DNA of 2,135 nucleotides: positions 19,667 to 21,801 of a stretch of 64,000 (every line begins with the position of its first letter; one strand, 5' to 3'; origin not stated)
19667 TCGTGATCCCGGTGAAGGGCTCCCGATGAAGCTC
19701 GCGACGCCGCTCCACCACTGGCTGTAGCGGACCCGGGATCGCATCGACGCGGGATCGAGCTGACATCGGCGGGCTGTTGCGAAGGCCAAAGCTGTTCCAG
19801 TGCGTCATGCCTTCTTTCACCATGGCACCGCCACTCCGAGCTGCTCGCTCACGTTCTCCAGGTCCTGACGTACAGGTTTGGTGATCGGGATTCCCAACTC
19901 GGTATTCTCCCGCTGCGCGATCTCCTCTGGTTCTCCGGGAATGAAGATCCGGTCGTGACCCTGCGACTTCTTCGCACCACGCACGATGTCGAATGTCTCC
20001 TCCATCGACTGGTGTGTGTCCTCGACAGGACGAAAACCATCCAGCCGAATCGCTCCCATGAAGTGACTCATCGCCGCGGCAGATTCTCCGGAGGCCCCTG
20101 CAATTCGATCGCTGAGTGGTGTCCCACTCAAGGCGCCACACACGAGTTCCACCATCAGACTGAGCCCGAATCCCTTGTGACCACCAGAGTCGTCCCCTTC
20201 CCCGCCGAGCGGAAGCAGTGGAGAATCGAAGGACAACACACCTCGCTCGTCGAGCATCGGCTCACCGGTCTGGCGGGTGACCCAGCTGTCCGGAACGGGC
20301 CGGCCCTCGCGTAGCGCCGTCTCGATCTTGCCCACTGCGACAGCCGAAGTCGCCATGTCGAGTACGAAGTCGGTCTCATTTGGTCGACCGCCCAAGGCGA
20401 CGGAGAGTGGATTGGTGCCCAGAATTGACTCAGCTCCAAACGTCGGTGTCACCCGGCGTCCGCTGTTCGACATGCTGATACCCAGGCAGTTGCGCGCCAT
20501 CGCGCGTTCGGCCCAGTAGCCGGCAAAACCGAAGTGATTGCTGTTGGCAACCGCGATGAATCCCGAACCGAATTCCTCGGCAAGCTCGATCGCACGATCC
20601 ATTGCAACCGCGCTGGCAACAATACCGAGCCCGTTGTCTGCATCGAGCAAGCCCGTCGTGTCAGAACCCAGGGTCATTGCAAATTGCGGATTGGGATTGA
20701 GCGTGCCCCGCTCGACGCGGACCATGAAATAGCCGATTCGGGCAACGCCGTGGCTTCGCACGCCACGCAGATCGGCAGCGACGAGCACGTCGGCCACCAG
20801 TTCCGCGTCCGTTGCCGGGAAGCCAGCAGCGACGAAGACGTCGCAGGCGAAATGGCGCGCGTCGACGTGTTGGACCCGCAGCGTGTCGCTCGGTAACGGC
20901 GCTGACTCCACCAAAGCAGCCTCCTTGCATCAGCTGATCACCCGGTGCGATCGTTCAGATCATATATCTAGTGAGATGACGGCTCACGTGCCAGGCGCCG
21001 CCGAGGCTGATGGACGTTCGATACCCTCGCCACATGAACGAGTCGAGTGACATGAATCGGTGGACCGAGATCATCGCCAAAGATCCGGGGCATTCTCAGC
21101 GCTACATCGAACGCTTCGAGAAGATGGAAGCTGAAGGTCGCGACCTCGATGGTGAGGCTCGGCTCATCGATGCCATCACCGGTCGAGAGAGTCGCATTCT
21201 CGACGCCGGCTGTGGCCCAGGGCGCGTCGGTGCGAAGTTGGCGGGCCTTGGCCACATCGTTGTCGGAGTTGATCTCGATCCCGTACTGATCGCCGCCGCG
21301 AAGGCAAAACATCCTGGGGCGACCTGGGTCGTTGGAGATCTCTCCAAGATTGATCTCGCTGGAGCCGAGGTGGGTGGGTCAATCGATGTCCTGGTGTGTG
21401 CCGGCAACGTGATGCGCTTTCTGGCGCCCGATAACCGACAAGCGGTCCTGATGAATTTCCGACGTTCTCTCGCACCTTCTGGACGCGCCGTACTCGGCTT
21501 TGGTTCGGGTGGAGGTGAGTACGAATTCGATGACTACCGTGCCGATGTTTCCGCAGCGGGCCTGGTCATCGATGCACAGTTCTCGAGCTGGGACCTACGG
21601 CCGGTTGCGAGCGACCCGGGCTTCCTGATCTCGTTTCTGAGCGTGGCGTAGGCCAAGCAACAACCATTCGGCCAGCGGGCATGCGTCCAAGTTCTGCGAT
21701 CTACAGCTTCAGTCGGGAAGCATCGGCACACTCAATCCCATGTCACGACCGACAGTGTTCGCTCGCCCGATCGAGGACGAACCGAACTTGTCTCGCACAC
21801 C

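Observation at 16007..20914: Translationally coupled Ldh2 / DUF3500 / amidase / cyclic-amidohydrolase operon: candidate uncharacterised amide or ureide catabolic pathway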

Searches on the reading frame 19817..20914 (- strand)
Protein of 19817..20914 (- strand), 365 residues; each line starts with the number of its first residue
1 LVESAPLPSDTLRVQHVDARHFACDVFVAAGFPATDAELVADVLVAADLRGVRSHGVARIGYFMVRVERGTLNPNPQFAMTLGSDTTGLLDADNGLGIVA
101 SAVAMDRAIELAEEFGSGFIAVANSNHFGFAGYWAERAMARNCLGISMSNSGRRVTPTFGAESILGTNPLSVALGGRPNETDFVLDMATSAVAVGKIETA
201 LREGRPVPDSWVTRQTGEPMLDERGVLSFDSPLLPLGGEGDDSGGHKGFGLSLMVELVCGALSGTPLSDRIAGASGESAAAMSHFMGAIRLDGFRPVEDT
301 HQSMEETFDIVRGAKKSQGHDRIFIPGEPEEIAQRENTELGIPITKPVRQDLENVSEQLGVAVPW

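Call 5: search_protein_families(library=pfam, proteins=[window:19817-20914:-])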
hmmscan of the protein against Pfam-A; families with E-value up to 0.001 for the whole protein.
window:19817-20914:- (365 aa): 1 family
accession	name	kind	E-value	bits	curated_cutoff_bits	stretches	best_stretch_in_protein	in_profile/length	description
PF02615.19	Ldh_2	-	1.3e-101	340.5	38.8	1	15-352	2-332/333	Malate/L-lactate dehydrogenase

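Call 6: search_protein_families(library=ncbifam, proteins=[window:19817-20914:-])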
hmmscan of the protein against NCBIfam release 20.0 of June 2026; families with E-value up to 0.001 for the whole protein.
window:19817-20914:- (365 aa): 5 families
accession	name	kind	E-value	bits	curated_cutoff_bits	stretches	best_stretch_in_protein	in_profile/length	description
NF040650.1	sulfolac_dhydr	equivalog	3.6e-63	213.8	500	1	18-362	7-336/339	L-sulfolactate dehydrogenase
NF011599.0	PRK15025.1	equivalog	5.8e-55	186.8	356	1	20-352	9-331/349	ureidoglycolate dehydrogenase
NF007504.0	PRK10098.1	equivalog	1.2e-52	178.8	336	1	13-361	6-346/360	malate/lactate/ureidoglycolate dehydrogenase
TIGR03175.1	AllD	equivalog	1.1e-49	169.5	496.2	1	23-352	12-331/349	ureidoglycolate dehydrogenase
NF009750.0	PRK13260.1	equivalog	1.6e-39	135.9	316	1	24-352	13-329/332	3-dehydro-L-gulonate 2-dehydrogenase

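Call 33: search_solved_structures(query=window:19817-20914:-, max_evalue=1e-20)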
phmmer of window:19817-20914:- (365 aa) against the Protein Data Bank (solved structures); distinct sequences matched with E-value up to 1e-20: 13.
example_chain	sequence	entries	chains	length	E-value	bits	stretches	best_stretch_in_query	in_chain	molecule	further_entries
1v9n_A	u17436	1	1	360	2e-69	237.6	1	13-361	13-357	Malate dehydrogenase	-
3i0p_A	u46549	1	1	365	1.6e-56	195.1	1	14-359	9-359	Malate dehydrogenase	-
2x06_A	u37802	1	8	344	1.8e-55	191.7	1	21-362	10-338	L-SULFOLACTATE DEHYDROGENASE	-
4h8a_A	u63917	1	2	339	2.6e-43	151.7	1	29-351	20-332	Ureidoglycolate dehydrogenase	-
4fjs_A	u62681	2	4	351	2.8e-43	151.6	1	29-351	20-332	Ureidoglycolate dehydrogenase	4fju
1xrh_A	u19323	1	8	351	2.8e-43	151.6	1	29-351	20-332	Ureidoglycolate Dehydrogenase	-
1vbi_A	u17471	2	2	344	1.7e-39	139.1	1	29-365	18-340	Type 2 malate/lactate dehydrogenase | malate/L-lactate dehydrogenase family protein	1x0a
1z2i_A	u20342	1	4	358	3e-35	125.2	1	19-364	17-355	malate dehydrogenase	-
3uoe_A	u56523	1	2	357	1e-33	120.2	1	16-275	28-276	Dehydrogenase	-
2g8y_A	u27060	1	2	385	4.6e-33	118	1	22-361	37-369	Malate/L-lactate dehydrogenases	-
1s20_A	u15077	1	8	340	2.2e-26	96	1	26-348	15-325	Hypothetical oxidoreductase yiaK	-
1nxu_A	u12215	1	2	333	2.6e-26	95.8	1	26-347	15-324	Hypothetical oxidoreductase yiaK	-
1wtj_A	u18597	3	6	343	8.1e-23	84.3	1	24-271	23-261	ureidoglycolate dehydrogenase | delta1-piperideine-2-carboxylate reductase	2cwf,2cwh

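Call 64: find_homologous_proteins(query=window:19817-20911:-)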
Query window:19817-20911:- (364 aa): 1602 proteins with E <= 0.001 among 8000 candidates; the best 120 are listed.
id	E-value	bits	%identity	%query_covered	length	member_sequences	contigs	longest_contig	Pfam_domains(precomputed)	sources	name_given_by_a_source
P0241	2.5e-237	805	99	100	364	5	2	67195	PF02615.20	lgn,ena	-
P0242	1.8e-193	660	82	100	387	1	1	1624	PF02615.20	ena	-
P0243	2.1e-174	598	89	83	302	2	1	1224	PF02615.20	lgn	-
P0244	4.7e-170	583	74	100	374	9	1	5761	PF02615.20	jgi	jgi:L-2-hydroxycarboxylate dehydrogenase (NAD+)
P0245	3.0e-160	551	68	100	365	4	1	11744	PF02615.20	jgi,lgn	jgi:L-2-hydroxycarboxylate dehydrogenase (NAD+)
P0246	1.0e-157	543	68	100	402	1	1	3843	PF02615.20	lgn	-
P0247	1.9e-155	535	67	100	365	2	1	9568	PF02615.20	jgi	jgi:L-2-hydroxycarboxylate dehydrogenase (NAD+)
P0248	1.8e-152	526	65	100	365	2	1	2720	PF02615.20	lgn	-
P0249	7.9e-151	520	65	100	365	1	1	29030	PF02615.20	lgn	-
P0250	1.9e-147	509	63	100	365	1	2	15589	PF02615.20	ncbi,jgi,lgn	ncbi:MAG: L-2-hydroxycarboxylate dehydrogenase (NAD+) [Verrucomicrobiales bacterium]|jgi:L-2-hydroxy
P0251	2.0e-147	509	64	99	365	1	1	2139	PF02615.20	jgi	jgi:LDH2 family malate/lactate/ureidoglycolate dehydrogenase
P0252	5.8e-147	508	63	100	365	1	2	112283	PF02615.20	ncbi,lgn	-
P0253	2.5e-146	505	65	98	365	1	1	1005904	PF02615.20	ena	-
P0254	1.4e-145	503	65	99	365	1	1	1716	PF02615.20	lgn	-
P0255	2.2e-144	499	63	100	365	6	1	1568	PF02615.20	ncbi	-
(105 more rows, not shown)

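Call 65: find_encoding_contigs(protein=P0245, flank=6000, max_places=1)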
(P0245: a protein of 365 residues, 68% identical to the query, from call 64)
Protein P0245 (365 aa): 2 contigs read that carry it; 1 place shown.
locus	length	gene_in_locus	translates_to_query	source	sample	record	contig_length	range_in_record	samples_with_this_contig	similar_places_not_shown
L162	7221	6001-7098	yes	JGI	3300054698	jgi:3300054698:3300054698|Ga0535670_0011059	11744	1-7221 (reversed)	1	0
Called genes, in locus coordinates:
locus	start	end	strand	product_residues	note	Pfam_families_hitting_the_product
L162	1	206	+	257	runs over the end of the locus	PF00106:adh_short, PF08659:KR, PF13561:adh_short_C2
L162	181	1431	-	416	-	PF05977:MFS_3, PF07690:MFS_1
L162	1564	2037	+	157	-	-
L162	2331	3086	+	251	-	PF00378:ECH_1, PF16113:ECH_2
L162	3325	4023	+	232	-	PF10517:DM13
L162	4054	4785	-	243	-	-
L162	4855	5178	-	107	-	-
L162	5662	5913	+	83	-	-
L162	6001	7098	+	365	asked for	PF02615:Ldh_2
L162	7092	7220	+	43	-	?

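Call 66: find_encoding_contigs(protein=P0249, flank=6000, max_places=1)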
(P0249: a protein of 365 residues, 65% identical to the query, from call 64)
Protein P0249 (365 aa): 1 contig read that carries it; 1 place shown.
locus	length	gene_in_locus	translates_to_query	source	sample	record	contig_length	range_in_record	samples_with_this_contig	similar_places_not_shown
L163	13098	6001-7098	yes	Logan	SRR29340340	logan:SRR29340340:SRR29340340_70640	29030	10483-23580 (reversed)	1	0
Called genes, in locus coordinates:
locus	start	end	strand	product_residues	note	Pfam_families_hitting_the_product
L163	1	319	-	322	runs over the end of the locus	PF04199:Cyclase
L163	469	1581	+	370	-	PF02771:Acyl-CoA_dh_N, PF02770:Acyl-CoA_dh_M, PF00441:Acyl-CoA_dh_1, PF08028:Acyl-CoA_dh_2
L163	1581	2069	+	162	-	PF13452:FAS1_DH_region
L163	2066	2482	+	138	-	-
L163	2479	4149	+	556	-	PF02776:TPP_enzyme_N, PF00205:TPP_enzyme_M, PF02775:TPP_enzyme_C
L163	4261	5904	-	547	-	PF02776:TPP_enzyme_N, PF00205:TPP_enzyme_M, PF02775:TPP_enzyme_C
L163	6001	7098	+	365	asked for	PF02615:Ldh_2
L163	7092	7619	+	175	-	-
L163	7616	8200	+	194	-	PF02775:TPP_enzyme_C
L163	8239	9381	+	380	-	PF07690:MFS_1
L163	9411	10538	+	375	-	-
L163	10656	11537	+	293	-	PF00528:BPD_transp_1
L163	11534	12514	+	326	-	PF00528:BPD_transp_1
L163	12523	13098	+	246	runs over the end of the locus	PF00005:ABC_tran, PF13304:AAA_21 (faint)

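Call 67: find_encoding_contigs(protein=P0252, flank=6000, max_places=1)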
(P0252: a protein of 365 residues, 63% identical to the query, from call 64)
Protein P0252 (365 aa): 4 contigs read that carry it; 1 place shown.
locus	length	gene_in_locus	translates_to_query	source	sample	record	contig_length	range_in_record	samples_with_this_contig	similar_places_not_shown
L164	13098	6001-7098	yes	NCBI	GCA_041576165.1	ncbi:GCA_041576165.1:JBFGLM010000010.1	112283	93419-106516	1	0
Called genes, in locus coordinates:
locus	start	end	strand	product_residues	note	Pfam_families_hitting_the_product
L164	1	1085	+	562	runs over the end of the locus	PF02776:TPP_enzyme_N, PF00205:TPP_enzyme_M, PF02775:TPP_enzyme_C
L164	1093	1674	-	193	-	PF02861:Clp_N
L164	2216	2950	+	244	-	PF00248:Aldo_ket_red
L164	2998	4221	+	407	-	PF07690:MFS_1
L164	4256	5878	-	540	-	PF02776:TPP_enzyme_N, PF00205:TPP_enzyme_M, PF02775:TPP_enzyme_C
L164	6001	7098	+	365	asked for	PF02615:Ldh_2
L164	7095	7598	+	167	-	PF02776:TPP_enzyme_N (weak)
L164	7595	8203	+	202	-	PF02775:TPP_enzyme_C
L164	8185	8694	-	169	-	PF01613:Flavin_Reduct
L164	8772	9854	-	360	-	PF02746:MR_MLE_N, PF13378:MR_MLE_C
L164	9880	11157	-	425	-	-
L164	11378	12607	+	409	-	-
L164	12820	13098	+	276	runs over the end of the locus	PF00528:BPD_transp_1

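Call 68: search_protein_families(library=ncbifam, proteins=[L163:7092-7619:+, L163:7616-8200:+, L163:4261-5904:-, L164:7095-7598:+, L164:7595-8203:+, L164:4256-5878:-, L163:6001-7098:+], max_evalue=1e-10)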
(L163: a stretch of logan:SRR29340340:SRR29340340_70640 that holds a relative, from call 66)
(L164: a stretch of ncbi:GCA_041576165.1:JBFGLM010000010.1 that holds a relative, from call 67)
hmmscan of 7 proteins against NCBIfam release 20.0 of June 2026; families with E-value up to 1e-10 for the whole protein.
L163:7092-7619:+ (175 aa): 2 families
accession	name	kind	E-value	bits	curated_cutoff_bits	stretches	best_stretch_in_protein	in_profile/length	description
TIGR03845.1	sulfopyru_alph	equivalog_domain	8.3e-17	61.6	147.95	1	20-169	6-154/160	sulfopyruvate decarboxylase subunit alpha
TIGR03297.1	Ppyr-DeCO2ase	equivalog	1.4e-12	47.3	312.5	1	28-169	3-149/360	phosphonopyruvate decarboxylase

L163:7616-8200:+ (194 aa): 3 families
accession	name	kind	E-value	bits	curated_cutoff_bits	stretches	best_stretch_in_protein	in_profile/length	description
TIGR03297.1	Ppyr-DeCO2ase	equivalog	3.1e-25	89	312.5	1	2-163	171-331/360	phosphonopyruvate decarboxylase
TIGR03846.1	sulfopy_beta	equivalog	8.2e-24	84.5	221.5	1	4-128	1-127/182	sulfopyruvate decarboxylase subunit beta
NF004813.0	PRK06163.1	equivalog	6.3e-23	81.5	240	1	6-193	17-198/202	hypothetical protein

L163:4261-5904:- (547 aa): 50 families (the best 25 are shown)
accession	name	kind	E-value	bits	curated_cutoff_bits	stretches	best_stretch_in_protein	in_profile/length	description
NF006122.0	PRK08266.1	subfamily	1.5e-117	393.4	571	1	1-531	1-524/543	hypothetical protein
NF005712.0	PRK07524.1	subfamily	2.4e-117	392.6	500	1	3-531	2-529/536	5-guanidino-2-oxopentanoate decarboxylase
TIGR00118.1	acolac_lg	equivalog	7.5e-102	341.6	538.35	1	5-529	2-532/557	biosynthetic-type acetolactate synthase large subunit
NF004919.0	PRK06276.1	equivalog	2.2e-101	340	866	1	5-529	2-536/582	acetolactate synthase large subunit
NF005470.0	PRK07064.1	equivalog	8.8e-100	335.3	495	1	2-529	3-527/552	thiamine pyrophosphate-binding protein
NF004710.0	PRK06048.1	equivalog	1e-94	318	976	1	4-529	8-535/561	acetolactate synthase large subunit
NF006187.0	PRK08322.1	equivalog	1.8e-93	313.8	509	1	5-533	3-530/548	acetolactate synthase large subunit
NF006052.0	PRK08199.1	subfamily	2.4e-86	290.3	539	1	2-529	6-535/559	thiamine pyrophosphate protein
NF005039.0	PRK06456.1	equivalog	1.3e-85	288.1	868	1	5-531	3-544/572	acetolactate synthase large subunit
NF005860.0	PRK07789.1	equivalog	5.3e-82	276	881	1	3-528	33-575/615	acetolactate synthase large subunit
NF005824.0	PRK07710.1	equivalog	7.9e-81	272.1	976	1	2-529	15-546/573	acetolactate synthase large subunit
NF006378.0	PRK08617.1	equivalog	3.4e-80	270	510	1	2-533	6-540/556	acetolactate synthase AlsS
TIGR03457.1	sulphoacet_xsc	equivalog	9.1e-80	268.6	676.4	1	7-528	5-553/579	sulfoacetaldehyde acetyltransferase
NF005713.0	PRK07525.1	subfamily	4.5e-79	266.4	620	1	4-529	6-560/592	sulfoacetaldehyde acetyltransferase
NF005651.0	PRK07418.1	subfamily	4.1e-78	263.1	942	1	2-529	17-557/617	acetolactate synthase large subunit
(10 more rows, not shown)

L164:7095-7598:+ (167 aa): 2 families
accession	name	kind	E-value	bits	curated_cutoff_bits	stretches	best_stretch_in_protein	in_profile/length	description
TIGR03845.1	sulfopyru_alph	equivalog_domain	5.4e-18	65.4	147.95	1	11-161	6-155/160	sulfopyruvate decarboxylase subunit alpha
TIGR03297.1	Ppyr-DeCO2ase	equivalog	1.4e-11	44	312.5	1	18-160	2-149/360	phosphonopyruvate decarboxylase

L164:7595-8203:+ (202 aa): 3 families
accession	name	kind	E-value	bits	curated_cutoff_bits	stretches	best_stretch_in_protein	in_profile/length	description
TIGR03297.1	Ppyr-DeCO2ase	equivalog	2.1e-25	89.5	312.5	1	3-170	172-338/360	phosphonopyruvate decarboxylase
TIGR03846.1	sulfopy_beta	equivalog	2.6e-23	82.9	221.5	1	4-168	1-158/182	sulfopyruvate decarboxylase subunit beta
NF004813.0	PRK06163.1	equivalog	9.1e-23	81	240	1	2-193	13-198/202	hypothetical protein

L164:4256-5878:- (540 aa): 50 families (the best 25 are shown)
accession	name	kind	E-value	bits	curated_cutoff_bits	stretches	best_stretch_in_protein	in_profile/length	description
NF006122.0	PRK08266.1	subfamily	5.1e-132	441.1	571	1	4-526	6-524/543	hypothetical protein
NF005712.0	PRK07524.1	subfamily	2.1e-123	412.6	500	1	4-526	5-529/536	5-guanidino-2-oxopentanoate decarboxylase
TIGR00118.1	acolac_lg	equivalog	8.6e-110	367.8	538.35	1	3-524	2-532/557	biosynthetic-type acetolactate synthase large subunit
NF004919.0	PRK06276.1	equivalog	1e-106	357.6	866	1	3-524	2-536/582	acetolactate synthase large subunit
NF005470.0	PRK07064.1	equivalog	4.7e-104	349.4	495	1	6-524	9-527/552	thiamine pyrophosphate-binding protein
NF006187.0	PRK08322.1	equivalog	6.6e-102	341.7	509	1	3-526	3-528/548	acetolactate synthase large subunit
NF004710.0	PRK06048.1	equivalog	5.1e-100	335.5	976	1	4-524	10-535/561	acetolactate synthase large subunit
NF006052.0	PRK08199.1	subfamily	2.8e-94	316.4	539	1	2-524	8-535/559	thiamine pyrophosphate protein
NF005860.0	PRK07789.1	equivalog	1.1e-93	314.7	881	1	4-523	36-575/615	acetolactate synthase large subunit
NF005039.0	PRK06456.1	equivalog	8.6e-91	305.1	868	1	1-525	1-543/572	acetolactate synthase large subunit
NF005651.0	PRK07418.1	subfamily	2.5e-89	300.1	942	1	3-525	20-558/617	acetolactate synthase large subunit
NF005824.0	PRK07710.1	equivalog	2.8e-88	296.7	976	1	3-524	18-546/573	acetolactate synthase large subunit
NF006524.0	PRK08978.1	equivalog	4.9e-88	295.8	738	1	3-524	2-522/548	acetolactate synthase 2 catalytic subunit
NF006016.1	PRK08155.1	equivalog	2.3e-86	290.4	870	1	3-525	4-531/554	acetolactate synthase large subunit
NF006319.0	PRK08527.1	equivalog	2.7e-86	290.2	905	1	3-524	5-536/565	acetolactate synthase large subunit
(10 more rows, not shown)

L163:6001-7098:+ (365 aa): 5 families
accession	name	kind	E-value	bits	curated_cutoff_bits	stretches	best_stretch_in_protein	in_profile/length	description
NF040650.1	sulfolac_dhydr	equivalog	4.7e-60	203.6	500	1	13-362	2-336/339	L-sulfolactate dehydrogenase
NF011599.0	PRK15025.1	equivalog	2.4e-57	194.7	356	1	13-349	2-328/349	ureidoglycolate dehydrogenase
TIGR03175.1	AllD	equivalog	1.7e-53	181.9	496.2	1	13-348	2-327/349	ureidoglycolate dehydrogenase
NF007504.0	PRK10098.1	equivalog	2.4e-52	177.9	336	1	12-358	5-343/360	malate/lactate/ureidoglycolate dehydrogenase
NF009750.0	PRK13260.1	equivalog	2.5e-36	125.5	316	1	19-354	8-331/332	3-dehydro-L-gulonate 2-dehydrogenase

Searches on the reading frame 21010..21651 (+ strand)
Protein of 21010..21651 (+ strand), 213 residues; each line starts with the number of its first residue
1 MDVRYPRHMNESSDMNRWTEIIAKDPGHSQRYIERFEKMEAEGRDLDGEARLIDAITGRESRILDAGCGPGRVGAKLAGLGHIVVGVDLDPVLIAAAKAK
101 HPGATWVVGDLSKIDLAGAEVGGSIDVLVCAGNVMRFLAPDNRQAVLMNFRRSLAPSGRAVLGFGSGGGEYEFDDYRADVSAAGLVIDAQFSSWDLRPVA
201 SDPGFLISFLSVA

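Call 8: search_protein_families(library=pfam, proteins=[window:21010-21651:+], max_evalue=0.01)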
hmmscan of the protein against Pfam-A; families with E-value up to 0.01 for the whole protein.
window:21010-21651:+ (213 aa): 6 families
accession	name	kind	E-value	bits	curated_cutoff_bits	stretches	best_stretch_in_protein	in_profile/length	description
PF13649.12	Methyltransf_25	-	2.1e-15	57.6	27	1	63-158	1-97/97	Methyltransferase domain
PF08241.18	Methyltransf_11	-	1.7e-12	48.2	21.2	1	64-161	1-94/95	Methyltransferase domain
PF08242.18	Methyltransf_12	-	1.3e-11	45.5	30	1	64-159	1-97/98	Methyltransferase domain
PF13847.12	Methyltransf_31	-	2.7e-06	27.6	27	1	61-161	5-108/145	Methyltransferase domain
PF01739.24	CheR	-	8.5e-05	22.5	27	1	114-163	125-174/195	CheR methyltransferase, SAM binding domain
PF13489.12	Methyltransf_23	-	0.00033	20.9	27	1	57-161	20-115/164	Methyltransferase domain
